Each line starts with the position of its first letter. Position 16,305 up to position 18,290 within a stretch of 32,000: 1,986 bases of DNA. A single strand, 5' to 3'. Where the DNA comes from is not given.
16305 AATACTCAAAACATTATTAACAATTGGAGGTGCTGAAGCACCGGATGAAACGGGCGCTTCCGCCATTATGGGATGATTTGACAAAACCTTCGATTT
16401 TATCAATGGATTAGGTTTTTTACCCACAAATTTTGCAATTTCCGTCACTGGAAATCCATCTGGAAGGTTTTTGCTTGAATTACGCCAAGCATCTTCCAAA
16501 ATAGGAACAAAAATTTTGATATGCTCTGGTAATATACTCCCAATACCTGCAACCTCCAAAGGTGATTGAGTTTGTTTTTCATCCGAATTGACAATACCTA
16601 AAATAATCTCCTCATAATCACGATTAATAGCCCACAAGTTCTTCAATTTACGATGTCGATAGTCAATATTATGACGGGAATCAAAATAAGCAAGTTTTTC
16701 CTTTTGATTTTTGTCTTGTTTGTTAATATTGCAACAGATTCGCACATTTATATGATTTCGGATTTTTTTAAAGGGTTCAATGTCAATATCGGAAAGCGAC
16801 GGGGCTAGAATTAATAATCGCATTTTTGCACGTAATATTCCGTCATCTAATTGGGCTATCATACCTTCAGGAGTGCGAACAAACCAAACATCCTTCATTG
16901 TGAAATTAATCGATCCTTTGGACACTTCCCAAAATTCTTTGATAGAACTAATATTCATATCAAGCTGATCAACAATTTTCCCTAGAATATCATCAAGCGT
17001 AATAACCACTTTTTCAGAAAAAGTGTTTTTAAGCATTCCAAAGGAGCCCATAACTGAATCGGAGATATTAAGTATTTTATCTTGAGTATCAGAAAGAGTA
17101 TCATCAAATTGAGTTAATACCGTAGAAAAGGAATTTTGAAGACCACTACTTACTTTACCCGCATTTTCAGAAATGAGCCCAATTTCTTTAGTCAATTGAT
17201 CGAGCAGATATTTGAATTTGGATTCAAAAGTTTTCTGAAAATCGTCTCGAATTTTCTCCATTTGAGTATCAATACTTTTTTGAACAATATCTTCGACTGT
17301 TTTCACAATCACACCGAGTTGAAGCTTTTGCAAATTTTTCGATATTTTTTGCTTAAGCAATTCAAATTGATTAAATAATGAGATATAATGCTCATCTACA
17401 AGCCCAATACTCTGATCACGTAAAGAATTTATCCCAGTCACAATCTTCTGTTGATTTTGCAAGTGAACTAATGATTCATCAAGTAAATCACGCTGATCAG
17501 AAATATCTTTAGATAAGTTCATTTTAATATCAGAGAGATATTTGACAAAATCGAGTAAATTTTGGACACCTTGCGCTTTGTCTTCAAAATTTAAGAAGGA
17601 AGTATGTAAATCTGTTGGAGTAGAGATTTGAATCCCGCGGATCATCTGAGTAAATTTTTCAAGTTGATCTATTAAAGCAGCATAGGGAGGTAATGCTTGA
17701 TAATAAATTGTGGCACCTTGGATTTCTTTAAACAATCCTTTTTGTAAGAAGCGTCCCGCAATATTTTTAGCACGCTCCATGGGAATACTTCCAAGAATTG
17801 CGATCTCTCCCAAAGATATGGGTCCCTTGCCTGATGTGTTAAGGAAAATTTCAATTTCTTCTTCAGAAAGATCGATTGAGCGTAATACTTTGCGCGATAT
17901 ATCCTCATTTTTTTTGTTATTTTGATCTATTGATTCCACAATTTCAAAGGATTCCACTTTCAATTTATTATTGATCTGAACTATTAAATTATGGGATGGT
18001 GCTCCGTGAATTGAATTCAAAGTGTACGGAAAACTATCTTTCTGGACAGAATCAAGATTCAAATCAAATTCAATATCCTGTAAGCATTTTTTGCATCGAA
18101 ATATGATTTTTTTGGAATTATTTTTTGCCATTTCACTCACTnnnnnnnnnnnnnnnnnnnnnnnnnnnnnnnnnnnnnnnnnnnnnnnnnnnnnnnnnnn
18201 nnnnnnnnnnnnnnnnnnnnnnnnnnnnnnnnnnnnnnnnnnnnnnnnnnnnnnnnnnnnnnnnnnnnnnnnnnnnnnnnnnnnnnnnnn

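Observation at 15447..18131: ~895-aa protein with an unusual domain chain: Cys/His knuckle, TrmB wHTH, long helical region, TrmB-C/PLD-like domain, disordered region and helical C-terminal domain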

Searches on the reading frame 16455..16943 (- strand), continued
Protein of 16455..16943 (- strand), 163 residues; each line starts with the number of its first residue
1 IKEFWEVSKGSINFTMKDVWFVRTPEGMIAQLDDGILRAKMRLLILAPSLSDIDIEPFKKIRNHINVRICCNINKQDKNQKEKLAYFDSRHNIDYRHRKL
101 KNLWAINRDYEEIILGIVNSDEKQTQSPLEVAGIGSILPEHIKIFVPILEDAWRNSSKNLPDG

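Call 82: list_cluster_members(proteins=[P0319, P0320, P0323, P0337, P0360, P0368, P0367, P0305, P0331, P0309])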
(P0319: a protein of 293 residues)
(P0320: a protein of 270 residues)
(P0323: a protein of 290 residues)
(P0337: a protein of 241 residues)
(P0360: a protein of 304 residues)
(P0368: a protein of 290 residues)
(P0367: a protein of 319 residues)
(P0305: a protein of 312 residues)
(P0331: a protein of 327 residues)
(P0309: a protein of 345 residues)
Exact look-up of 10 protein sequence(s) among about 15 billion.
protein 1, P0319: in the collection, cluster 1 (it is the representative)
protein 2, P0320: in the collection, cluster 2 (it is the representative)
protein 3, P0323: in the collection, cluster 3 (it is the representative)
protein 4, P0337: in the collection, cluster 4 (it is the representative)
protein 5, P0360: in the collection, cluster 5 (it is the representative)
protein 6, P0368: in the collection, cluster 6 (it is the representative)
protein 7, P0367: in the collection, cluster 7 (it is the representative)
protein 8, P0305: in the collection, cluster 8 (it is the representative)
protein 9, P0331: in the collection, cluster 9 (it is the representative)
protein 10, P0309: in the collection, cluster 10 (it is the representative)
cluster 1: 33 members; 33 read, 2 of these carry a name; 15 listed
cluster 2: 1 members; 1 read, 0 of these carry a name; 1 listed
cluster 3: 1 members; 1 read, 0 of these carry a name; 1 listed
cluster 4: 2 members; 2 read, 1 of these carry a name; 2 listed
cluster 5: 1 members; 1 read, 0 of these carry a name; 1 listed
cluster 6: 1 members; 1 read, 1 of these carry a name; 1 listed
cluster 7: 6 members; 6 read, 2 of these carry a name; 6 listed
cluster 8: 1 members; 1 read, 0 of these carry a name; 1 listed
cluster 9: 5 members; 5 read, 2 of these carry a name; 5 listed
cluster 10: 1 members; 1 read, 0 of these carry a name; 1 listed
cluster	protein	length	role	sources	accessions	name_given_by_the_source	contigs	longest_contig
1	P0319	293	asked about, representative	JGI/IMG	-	-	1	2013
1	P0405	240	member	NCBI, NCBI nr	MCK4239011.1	MAG: hypothetical protein KAX33_07825, partial [Candidatus Lokiarchaeota archaeon] | hypothetical protein [Candidatus Lokiarchaeota archaeon]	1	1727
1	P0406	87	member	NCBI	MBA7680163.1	hypothetical protein ES703_88473 [subsurface metagenome]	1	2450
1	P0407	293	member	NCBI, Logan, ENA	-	-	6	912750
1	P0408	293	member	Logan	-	-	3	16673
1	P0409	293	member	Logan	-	-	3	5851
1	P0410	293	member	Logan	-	-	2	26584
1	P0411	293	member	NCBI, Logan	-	-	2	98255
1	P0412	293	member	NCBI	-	-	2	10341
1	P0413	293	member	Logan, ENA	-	-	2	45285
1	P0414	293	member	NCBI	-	-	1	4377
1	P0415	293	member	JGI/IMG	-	-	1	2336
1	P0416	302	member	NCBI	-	-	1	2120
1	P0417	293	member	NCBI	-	-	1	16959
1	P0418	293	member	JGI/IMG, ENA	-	-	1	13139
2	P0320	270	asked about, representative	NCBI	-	-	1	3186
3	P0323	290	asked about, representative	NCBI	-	-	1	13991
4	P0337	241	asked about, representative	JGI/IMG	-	sugar-specific transcriptional regulator TrmB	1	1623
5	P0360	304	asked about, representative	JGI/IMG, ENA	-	-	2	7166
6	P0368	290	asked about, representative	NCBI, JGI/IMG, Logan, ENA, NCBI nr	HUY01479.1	MAG TPA: hypothetical protein VMV49_18090 [Candidatus Deferrimicrobium sp.] | hypothetical protein [Candidatus Deferrimicrobium sp.]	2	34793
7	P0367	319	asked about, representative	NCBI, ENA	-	-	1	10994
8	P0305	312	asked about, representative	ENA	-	-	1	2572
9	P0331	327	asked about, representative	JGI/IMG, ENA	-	-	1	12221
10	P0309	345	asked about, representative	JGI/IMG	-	-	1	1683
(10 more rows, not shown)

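Call 83: search_protein_families(library=pfam, proteins=[P0319, P0320, P0323, P0337, P0360, P0368, P0367, P0331, P0344, P0365], max_evalue=0.01)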
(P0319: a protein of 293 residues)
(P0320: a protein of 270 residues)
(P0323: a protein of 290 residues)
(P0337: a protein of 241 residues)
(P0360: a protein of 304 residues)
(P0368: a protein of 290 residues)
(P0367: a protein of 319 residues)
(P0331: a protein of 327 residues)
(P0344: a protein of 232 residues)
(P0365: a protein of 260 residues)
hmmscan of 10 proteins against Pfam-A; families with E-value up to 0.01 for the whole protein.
P0319 (293 aa): 17 families
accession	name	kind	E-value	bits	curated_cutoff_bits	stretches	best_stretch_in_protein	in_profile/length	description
PF19962.4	EAD9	-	2.4e-05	24.4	25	1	71-128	3-60/62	Effector-associated domain 9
PF06785.16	UPF0242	-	6.3e-05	23.5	33.5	1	104-181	83-156/194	Uncharacterised protein family (UPF0242) N-terminus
PF02050.21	FliJ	-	8.6e-05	23.2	28.4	1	7-87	8-86/123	Flagellar FliJ protein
PF04859.17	DUF641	-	0.00018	22.3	27.6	0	18-93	51-124/127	Plant protein of unknown function (DUF641)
PF16515.11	HIP1_clath_bdg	-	0.00028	21.6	28.8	0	4-42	52-90/99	Clathrin-binding domain of Huntingtin-interacting protein 1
PF04102.17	SlyX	-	0.00033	21.7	30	0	112-148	11-47/67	SlyX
PF07888.16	CALCOCO1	-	0.00042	19.8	36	1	4-147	80-200/496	Calcium binding and coiled-coil domain (CALCOCO1) like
PF05377.16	FlaC_arch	-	0.00056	20.7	27.8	1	112-146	1-35/55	Flagella accessory protein C (FlaC)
PF02601.20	Exonuc_VII_L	-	0.00066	19.7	35.9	1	21-148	143-273/315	Exonuclease VII, large subunit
PF11495.14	Regulator_TrmB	-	0.0011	18.7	22.2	1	165-292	8-134/233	Archaeal transcriptional regulator TrmB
PF25366.1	RUFY4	-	0.0022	18.7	27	1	109-181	14-83/90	RUFY4-like domain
PF06818.20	Fez1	-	0.0024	18.8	34.4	0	63-143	41-119/199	Fez1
PF00261.25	Tropomyosin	-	0.0045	16.9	38.6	1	4-146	13-160/242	Tropomyosin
PF15619.11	Lebercilin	-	0.0061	16.6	34.3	0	3-150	10-156/193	Ciliary protein causing Leber congenital amaurosis disease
PF05010.19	TACC_C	-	0.0091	16.2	29.9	0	3-66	21-85/201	Transforming acidic coiled-coil-containing protein (TACC), C-terminal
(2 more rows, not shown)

P0320 (270 aa): 2 families
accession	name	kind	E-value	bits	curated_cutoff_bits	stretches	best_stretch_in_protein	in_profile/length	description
PF00261.25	Tropomyosin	-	3.9e-05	23.6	38.6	1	1-119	1-123/242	Tropomyosin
PF11495.14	Regulator_TrmB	-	0.0012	18.6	22.2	1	143-268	9-133/233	Archaeal transcriptional regulator TrmB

P0323 (290 aa): 6 families
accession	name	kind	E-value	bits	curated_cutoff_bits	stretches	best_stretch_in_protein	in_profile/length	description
PF11495.14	Regulator_TrmB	-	8.3e-05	22.4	22.2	1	159-288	7-135/233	Archaeal transcriptional regulator TrmB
PF06785.16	UPF0242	-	0.00018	22.1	33.5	1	3-52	139-186/194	Uncharacterised protein family (UPF0242) N-terminus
PF16808.10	PKcGMP_CC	-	0.00032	20.7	35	0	44-68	3-27/35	Coiled-coil N-terminus of cGMP-dependent protein kinase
PF11559.13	ADIP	-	0.0022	18.5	34.3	0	90-142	51-103/151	Afadin- and alpha -actinin-Binding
PF12329.13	TMF_DNA_bd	-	0.0027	18.1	35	0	79-141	7-69/74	TATA element modulatory factor 1 DNA binding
PF08614.16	ATG16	-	0.0068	17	33.7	1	7-113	74-180/200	Autophagy protein 16 (ATG16)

P0337 (241 aa): 2 families
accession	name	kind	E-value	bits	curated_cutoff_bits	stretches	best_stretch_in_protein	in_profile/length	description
PF04849.18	HAP1_N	-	0.0066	16.1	33.9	1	10-109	154-256/307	HAP1 N-terminal conserved region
PF06818.20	Fez1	-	0.007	17.3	34.4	0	13-123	12-144/199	Fez1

P0360 (304 aa): 2 families
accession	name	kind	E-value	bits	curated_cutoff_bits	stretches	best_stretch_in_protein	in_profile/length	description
PF05557.18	MAD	-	0.00027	19.9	30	1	17-202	106-281/661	Mitotic checkpoint protein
PF19220.6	Rod_CreS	-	0.0037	16.8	100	0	14-115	33-134/359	Crescentin, rod domain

P0368 (290 aa): 1 family
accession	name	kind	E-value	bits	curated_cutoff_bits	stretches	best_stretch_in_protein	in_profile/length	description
PF13851.11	GAS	-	6.1e-05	22.9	32.3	1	59-132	34-107/200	Growth-arrest specific micro-tubule binding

P0367 (319 aa): 1 family
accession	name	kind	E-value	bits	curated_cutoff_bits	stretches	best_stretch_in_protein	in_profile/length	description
PF13851.11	GAS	-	0.0053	16.6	32.3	1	36-172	27-153/200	Growth-arrest specific micro-tubule binding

P0331 (327 aa): 0 families

P0344 (232 aa): 3 families
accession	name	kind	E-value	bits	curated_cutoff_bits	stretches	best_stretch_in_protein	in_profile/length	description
PF04102.17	SlyX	-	0.0024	18.9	30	0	4-44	17-57/67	SlyX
PF01920.25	Prefoldin_2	-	0.0079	16.6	27.6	1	8-87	19-97/106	Prefoldin subunit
PF07246.16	Phlebovirus_NSM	-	0.0099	15.7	27.2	0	18-88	175-245/264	Phlebovirus nonstructural protein NS-M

P0365 (260 aa): 0 families

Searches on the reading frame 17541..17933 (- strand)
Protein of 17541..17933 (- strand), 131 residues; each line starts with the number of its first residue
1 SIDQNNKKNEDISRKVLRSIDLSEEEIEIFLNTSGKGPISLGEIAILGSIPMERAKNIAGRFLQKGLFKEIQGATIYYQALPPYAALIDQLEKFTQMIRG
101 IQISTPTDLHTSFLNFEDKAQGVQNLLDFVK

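Call 74: search_solved_structures(query=A5, max_evalue=10, show_alignments=4)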
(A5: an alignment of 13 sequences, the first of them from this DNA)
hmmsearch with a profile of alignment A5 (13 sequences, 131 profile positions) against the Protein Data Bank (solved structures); distinct sequences matched with E-value up to 10: 2.
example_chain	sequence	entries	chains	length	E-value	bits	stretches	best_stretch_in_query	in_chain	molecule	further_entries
3qph_A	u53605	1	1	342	0.0098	18.8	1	15-109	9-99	TrmB, a global transcription regulator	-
5zkn_A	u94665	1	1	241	0.34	13.8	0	33-64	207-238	Putative N-acetylmannosamine-6-phosphate 2-epimerase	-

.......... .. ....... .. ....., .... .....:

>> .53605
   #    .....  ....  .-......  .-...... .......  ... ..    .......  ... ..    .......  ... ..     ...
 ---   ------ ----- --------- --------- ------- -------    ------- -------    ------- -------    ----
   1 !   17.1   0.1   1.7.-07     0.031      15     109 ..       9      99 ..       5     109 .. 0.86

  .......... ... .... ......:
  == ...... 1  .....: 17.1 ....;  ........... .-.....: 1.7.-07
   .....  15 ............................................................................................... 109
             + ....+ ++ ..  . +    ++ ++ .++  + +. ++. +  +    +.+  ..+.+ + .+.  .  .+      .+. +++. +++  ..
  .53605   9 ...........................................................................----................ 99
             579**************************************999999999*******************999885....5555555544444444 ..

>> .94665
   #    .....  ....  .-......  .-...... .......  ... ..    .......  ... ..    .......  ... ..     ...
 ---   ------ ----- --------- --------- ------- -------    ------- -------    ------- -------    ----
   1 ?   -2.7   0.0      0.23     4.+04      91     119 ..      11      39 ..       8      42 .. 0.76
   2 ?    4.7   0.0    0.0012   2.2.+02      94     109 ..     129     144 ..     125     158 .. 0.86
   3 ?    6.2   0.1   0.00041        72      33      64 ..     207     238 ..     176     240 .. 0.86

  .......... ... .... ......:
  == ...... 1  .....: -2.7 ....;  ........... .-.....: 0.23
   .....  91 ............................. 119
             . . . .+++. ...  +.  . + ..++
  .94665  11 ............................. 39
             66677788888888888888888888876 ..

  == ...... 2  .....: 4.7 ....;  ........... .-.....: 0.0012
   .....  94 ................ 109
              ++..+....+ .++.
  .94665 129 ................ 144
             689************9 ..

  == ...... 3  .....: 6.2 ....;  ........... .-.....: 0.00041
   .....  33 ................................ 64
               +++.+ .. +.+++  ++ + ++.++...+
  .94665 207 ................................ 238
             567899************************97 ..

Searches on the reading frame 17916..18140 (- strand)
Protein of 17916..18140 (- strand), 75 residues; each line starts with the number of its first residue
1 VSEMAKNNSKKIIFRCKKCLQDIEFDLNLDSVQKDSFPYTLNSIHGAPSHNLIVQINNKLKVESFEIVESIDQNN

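Call 62: search_protein_families(library=pfam, proteins=[window:17916-18140:-], max_evalue=1)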
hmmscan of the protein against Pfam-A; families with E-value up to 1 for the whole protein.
seq(75 aa): 0 families
